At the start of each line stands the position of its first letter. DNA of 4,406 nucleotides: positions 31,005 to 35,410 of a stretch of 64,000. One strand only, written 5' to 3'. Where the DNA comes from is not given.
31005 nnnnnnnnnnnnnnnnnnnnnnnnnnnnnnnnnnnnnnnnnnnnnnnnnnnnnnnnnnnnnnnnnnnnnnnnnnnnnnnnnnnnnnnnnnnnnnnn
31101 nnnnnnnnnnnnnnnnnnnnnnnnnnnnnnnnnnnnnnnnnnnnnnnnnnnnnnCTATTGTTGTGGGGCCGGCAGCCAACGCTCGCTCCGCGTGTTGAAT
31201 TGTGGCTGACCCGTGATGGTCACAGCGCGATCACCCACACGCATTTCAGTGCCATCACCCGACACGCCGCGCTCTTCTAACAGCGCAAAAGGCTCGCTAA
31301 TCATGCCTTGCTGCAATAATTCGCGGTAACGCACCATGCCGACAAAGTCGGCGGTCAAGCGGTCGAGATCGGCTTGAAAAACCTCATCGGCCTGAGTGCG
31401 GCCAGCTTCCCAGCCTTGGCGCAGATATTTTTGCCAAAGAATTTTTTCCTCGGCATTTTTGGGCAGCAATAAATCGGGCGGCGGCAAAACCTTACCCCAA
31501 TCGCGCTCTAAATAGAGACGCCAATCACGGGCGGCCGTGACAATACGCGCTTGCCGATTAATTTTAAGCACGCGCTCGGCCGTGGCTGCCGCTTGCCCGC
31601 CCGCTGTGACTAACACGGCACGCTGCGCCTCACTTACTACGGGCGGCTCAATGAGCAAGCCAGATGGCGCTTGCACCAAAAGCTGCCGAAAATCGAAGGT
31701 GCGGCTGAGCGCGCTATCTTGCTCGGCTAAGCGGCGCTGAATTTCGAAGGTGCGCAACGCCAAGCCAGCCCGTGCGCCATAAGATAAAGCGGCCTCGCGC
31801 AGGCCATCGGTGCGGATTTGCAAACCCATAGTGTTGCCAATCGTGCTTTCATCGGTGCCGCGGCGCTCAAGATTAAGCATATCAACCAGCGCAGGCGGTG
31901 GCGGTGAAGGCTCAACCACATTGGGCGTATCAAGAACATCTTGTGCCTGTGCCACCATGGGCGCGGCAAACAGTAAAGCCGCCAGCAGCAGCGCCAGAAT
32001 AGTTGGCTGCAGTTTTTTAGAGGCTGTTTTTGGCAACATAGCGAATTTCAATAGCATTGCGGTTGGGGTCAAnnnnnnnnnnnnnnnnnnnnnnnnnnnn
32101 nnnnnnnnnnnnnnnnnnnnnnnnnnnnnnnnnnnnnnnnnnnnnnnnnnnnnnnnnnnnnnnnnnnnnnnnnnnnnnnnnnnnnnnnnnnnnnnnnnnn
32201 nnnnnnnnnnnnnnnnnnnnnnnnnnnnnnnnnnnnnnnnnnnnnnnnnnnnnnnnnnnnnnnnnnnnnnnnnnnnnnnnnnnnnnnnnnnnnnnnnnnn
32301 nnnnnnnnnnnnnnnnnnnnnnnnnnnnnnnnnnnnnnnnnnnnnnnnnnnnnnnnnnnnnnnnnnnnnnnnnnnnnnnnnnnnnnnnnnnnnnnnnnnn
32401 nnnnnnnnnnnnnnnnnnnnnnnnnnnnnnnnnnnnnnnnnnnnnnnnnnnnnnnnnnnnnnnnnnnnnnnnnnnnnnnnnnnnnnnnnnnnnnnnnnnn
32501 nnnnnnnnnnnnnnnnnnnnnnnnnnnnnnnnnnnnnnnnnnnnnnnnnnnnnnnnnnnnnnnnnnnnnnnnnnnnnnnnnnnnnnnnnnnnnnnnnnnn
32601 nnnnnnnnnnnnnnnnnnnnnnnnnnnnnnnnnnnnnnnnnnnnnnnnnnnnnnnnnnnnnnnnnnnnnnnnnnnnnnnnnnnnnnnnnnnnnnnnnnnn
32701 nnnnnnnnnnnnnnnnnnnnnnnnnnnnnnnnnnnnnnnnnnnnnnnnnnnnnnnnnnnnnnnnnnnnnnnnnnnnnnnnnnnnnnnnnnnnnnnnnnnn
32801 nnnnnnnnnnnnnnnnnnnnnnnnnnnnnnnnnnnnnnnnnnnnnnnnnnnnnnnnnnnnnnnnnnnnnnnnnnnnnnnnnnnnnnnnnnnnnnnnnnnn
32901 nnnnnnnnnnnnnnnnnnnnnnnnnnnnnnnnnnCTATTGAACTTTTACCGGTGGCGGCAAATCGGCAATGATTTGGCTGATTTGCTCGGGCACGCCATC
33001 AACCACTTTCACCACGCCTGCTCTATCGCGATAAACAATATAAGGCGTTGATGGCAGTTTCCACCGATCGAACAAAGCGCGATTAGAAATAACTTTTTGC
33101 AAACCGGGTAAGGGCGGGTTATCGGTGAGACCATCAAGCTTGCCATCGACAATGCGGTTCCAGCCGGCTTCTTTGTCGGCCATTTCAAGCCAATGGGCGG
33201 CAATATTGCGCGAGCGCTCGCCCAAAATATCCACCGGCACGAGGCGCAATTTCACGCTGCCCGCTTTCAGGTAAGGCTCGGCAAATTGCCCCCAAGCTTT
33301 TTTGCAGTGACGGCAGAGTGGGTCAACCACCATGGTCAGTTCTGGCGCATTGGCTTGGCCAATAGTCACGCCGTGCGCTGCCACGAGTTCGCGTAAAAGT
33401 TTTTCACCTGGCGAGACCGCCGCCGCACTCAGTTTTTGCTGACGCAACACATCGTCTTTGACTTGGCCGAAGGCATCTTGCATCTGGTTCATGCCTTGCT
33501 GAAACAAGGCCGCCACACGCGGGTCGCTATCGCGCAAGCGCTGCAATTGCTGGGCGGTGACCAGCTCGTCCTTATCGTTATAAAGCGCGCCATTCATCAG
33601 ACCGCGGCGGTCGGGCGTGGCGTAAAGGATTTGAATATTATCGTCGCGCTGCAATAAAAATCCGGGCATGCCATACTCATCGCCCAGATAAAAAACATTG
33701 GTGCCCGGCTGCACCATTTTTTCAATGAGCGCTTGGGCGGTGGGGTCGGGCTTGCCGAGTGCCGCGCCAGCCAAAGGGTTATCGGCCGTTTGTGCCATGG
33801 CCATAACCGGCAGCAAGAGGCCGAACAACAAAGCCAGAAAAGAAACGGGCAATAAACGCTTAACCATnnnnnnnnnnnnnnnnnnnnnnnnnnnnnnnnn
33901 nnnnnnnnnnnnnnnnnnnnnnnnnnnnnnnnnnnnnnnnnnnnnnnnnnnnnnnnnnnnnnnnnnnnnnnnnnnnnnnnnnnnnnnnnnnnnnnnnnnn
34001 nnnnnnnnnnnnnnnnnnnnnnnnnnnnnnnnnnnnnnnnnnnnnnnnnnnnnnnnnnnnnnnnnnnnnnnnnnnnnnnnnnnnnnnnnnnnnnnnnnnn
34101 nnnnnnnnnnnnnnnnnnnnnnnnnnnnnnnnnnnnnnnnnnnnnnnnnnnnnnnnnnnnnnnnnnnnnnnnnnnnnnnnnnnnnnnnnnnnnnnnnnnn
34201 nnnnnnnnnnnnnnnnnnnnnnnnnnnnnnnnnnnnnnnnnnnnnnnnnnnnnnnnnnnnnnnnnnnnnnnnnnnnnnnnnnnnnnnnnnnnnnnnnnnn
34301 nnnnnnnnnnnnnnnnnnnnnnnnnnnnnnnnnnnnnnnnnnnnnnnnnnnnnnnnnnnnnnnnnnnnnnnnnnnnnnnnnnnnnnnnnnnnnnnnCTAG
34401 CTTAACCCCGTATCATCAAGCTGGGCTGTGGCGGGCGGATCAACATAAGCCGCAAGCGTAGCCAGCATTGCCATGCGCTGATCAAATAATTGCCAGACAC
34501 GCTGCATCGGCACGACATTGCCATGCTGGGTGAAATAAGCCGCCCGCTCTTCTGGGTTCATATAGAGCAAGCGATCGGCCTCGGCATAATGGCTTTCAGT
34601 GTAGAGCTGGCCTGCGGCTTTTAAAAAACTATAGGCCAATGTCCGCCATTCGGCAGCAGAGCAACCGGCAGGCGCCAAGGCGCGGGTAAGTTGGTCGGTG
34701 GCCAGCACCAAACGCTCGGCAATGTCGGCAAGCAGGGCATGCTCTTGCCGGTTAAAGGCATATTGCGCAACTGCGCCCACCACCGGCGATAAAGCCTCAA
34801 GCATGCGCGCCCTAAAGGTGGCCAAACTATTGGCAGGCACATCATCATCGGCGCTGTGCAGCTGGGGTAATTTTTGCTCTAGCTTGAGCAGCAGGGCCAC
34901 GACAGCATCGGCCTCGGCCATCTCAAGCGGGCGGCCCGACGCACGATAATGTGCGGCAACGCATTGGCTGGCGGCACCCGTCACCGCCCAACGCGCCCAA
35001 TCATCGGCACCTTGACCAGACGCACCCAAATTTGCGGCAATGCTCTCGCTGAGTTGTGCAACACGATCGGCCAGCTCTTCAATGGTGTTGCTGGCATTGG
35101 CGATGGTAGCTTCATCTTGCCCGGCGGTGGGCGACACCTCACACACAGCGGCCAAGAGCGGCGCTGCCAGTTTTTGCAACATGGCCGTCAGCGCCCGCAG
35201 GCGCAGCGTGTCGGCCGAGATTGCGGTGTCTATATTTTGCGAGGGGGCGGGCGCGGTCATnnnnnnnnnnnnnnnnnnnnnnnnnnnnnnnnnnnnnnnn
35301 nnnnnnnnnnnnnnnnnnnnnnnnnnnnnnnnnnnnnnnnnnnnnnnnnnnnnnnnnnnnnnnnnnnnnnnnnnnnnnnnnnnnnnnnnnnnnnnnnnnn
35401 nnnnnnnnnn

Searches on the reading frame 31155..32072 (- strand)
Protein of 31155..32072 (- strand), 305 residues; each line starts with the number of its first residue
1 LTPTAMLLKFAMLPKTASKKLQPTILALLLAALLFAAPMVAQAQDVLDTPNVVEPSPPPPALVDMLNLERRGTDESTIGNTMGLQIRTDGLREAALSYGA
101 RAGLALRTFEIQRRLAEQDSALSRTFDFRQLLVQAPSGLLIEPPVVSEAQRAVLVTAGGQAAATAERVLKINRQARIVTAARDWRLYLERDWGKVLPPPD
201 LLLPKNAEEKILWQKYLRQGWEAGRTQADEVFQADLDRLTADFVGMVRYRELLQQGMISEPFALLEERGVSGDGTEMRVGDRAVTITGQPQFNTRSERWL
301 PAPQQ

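Call 7: search_protein_families(library=pfam, proteins=[window:31155-32072:-], max_evalue=0.01)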
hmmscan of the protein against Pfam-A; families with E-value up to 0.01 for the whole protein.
window:31155-32072:- (305 aa): 1 family
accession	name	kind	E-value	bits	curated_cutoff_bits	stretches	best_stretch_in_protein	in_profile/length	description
PF16932.10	T4SS_TraI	-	4.5e-76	255.3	26.1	1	86-301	2-213/213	Type IV secretory system, conjugal DNA-protein transfer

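Call 38: search_dna_similar(query=window:31155-32072:-, collection=plasmids, mode=protein, max_evalue=1e-10, max_rows=15)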
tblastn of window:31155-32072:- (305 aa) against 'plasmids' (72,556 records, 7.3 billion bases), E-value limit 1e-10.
Records with a match: 3640; places in all: 3659; records where one place covers at least 80% of the query: 74.
Best place of each record, by identity: <60% 3640.
By first word of the organism name: Escherichia 1374; Klebsiella 897; Salmonella 442; Enterobacter 178; Serratia 125; Shigella 109; Pseudomonas 102; Citrobacter 75; Acinetobacter 69; Yersinia 29; and 70 more.
By predicted mobility (MOB-suite, as given by PLSDB): conjugative 3165; mobilizable 241; non-mobilizable 234.
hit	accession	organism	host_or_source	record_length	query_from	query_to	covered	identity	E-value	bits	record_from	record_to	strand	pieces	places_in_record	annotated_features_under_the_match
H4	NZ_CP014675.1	Kozakia baliensis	palm brown sugar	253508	61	290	75%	41.1%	1e-41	160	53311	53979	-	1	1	type IV secretory system conjugative DNA transfer family protein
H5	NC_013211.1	Acetobacter pasteurianus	-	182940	71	290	72%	42.5%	9e-44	166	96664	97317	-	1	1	type IV secretory system conjugative DNA transfer family protein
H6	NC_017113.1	Acetobacter pasteurianus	-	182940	71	290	72%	42.5%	9e-44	166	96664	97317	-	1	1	type IV secretory system conjugative DNA transfer family protein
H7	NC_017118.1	Acetobacter pasteurianus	-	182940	71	290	72%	42.5%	9e-44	166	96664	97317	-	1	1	type IV secretory system conjugative DNA transfer family protein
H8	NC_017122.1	Acetobacter pasteurianus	-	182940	71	290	72%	42.5%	9e-44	166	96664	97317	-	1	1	type IV secretory system conjugative DNA transfer family protein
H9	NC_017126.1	Acetobacter pasteurianus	-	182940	71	290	72%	42.5%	9e-44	166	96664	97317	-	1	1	type IV secretory system conjugative DNA transfer family protein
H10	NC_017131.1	Acetobacter pasteurianus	-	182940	71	290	72%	42.5%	9e-44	166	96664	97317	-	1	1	type IV secretory system conjugative DNA transfer family protein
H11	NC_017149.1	Acetobacter pasteurianus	-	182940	71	290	72%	42.5%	9e-44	166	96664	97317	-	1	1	type IV secretory system conjugative DNA transfer family protein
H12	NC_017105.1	Acetobacter pasteurianus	-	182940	71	290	72%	42.5%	9e-44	166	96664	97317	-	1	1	type IV secretory system conjugative DNA transfer family protein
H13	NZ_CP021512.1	Acetobacter pasteurianus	cell culture,food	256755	71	290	72%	42.5%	9e-44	166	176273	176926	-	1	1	type IV secretory system conjugative DNA transfer family protein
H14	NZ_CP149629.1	Acetobacter sp. AC2005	whole organism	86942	71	290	72%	42.5%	9e-44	166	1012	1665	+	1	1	type IV secretory system conjugative DNA transfer family protein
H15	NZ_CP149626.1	Acetobacter sp. AC2005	whole organism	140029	71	290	72%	42.5%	9e-44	166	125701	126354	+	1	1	type IV secretory system conjugative DNA transfer family protein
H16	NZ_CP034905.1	Roseomonas mucosa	Homo sapiens,tissue sample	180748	71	302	76%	39.9%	7e-41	158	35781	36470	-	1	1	type IV secretory system conjugative DNA transfer family protein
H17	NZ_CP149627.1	Acetobacter sp. AC2005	-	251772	71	290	72%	42.1%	3e-43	165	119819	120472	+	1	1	type IV secretory system conjugative DNA transfer family protein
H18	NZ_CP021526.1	Acetobacter ascendens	cell culture,food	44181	71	290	72%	42.1%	4e-43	164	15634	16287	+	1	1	type IV secretory system conjugative DNA transfer family protein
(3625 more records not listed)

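Call 39: get_annotated_region(hit=H5, flank=16000)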
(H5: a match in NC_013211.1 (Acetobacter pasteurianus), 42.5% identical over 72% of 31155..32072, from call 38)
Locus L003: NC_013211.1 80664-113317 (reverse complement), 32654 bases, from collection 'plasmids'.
description: Acetobacter pasteurianus IFO 3283-01 plasmid pAPA01-020, complete sequence
organism: Acetobacter pasteurianus (NCBI taxid 634452)
taxonomy: Bacteria; Pseudomonadota; Alphaproteobacteria; Rhodospirillales; Acetobacteraceae; Acetobacter; Acetobacter pasteurianus
host: -; source: -; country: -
typing (MOB-suite, as given by PLSDB): conjugative; replicon rep_cluster_1288; relaxase MOBP; mating-pair formation MPF_I
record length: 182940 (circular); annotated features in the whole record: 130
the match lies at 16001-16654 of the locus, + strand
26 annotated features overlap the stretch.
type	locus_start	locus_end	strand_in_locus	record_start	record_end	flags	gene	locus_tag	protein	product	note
CDS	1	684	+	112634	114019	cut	-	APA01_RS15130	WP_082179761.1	IS1380-like element IS1380A family transposase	GO:0006313 - DNA transposition [Evidence IEA]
CDS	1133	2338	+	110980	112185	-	-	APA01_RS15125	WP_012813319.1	IS701 family transposase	-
CDS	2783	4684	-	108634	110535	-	-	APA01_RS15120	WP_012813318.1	Hint domain-containing protein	-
CDS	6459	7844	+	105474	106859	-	-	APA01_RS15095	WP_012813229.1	IS1380-like element IS1380A family transposase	GO:0006313 - DNA transposition [Evidence IEA]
CDS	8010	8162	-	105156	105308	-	-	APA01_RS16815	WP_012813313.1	hypothetical protein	-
CDS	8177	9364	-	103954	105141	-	-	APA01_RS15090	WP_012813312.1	hypothetical protein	-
CDS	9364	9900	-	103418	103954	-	-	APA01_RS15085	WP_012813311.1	hypothetical protein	-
CDS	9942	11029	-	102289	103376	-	-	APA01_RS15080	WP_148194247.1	IS3 family transposase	-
CDS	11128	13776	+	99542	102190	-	-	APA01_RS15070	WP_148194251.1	ATP-binding protein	-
CDS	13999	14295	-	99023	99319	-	-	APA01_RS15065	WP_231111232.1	type II toxin-antitoxin system RelE/ParE family toxin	GO:0030541 - plasmid partitioning [Evidence IEA]; GO:0051290 - protein heterotetramerization [Evidence IEA]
CDS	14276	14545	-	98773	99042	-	-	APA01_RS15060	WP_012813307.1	type II toxin-antitoxin system RelB/DinJ family antitoxin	GO:0006355 - regulation of DNA-templated transcription [Evidence IEA]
CDS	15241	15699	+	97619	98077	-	-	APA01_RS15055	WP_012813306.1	DotD/TraH family lipoprotein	-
CDS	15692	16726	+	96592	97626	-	-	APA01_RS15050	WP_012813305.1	type IV secretory system conjugative DNA transfer family protein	-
CDS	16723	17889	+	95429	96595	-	-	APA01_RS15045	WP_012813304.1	ATPase, T2SS/T4P/T4SS family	-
CDS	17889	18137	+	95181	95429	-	icmT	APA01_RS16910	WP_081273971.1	IcmT/TraK family protein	-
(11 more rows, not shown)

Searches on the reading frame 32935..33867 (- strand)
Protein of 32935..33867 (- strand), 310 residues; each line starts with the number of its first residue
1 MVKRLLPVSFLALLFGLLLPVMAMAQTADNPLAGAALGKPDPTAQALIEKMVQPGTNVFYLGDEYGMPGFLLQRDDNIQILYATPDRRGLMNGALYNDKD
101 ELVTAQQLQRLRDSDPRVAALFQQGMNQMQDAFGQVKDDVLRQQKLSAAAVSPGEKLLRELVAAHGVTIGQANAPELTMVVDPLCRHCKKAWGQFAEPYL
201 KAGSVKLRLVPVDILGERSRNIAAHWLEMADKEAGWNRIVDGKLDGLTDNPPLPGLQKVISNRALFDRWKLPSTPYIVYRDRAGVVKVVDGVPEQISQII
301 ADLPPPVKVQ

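Call 7: search_protein_families(library=pfam, proteins=[window:32935-33867:-], max_evalue=0.01)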
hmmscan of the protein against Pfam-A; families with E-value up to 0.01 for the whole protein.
window:32935-33867:- (310 aa): 0 families

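Call 30: search_protein_families(library=pfam, proteins=[window:32935-33867:-], max_evalue=10)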
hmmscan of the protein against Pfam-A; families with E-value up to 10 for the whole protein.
window:32935-33867:- (310 aa): 2 families
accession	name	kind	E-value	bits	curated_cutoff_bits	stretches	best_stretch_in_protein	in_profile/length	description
PF13098.12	Thioredoxin_2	-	0.036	14.9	27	1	172-292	4-94/104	Thioredoxin-like domain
PF10411.14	DsbC_N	-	0.039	14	25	1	45-101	11-66/70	Disulfide bond isomerase protein N-terminal domain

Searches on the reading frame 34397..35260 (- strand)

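Call 3: search_protein_families(library=pfam, proteins=[window:34397-35260:-], max_evalue=1)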
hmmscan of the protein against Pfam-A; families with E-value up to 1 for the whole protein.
window:34397-35260:- (287 aa): 1 family
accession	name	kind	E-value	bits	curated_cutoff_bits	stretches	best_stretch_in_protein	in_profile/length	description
PF20535.3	DUF6750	-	0.12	12.8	27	1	25-75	17-67/128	Family of unknown function (DUF6750)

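Call 4: search_protein_families(library=ncbifam, proteins=[window:34397-35260:-], max_evalue=1)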
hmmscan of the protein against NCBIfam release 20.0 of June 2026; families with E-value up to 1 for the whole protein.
window:34397-35260:- (287 aa): 1 family
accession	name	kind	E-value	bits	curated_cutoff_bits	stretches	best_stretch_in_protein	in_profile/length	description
NF049873.2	cytotoxin_MakE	exception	0.0091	15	360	1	5-77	117-189/352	alpha-pore-forming cytotoxin subunit MakE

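Call 30: search_protein_families(library=pfam, proteins=[window:34397-35260:-], max_evalue=10)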
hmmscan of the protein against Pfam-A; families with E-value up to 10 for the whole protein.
window:34397-35260:- (287 aa): 1 family
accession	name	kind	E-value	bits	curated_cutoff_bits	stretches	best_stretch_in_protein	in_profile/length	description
PF20535.3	DUF6750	-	0.12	12.8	27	1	25-75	17-67/128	Family of unknown function (DUF6750)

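Call 108: search_protein_families(library=padloc, proteins=[window:34397-35260:-], max_evalue=0.01)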
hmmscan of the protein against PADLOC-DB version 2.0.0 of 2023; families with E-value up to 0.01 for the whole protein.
window:34397-35260:- (287 aa): 0 families
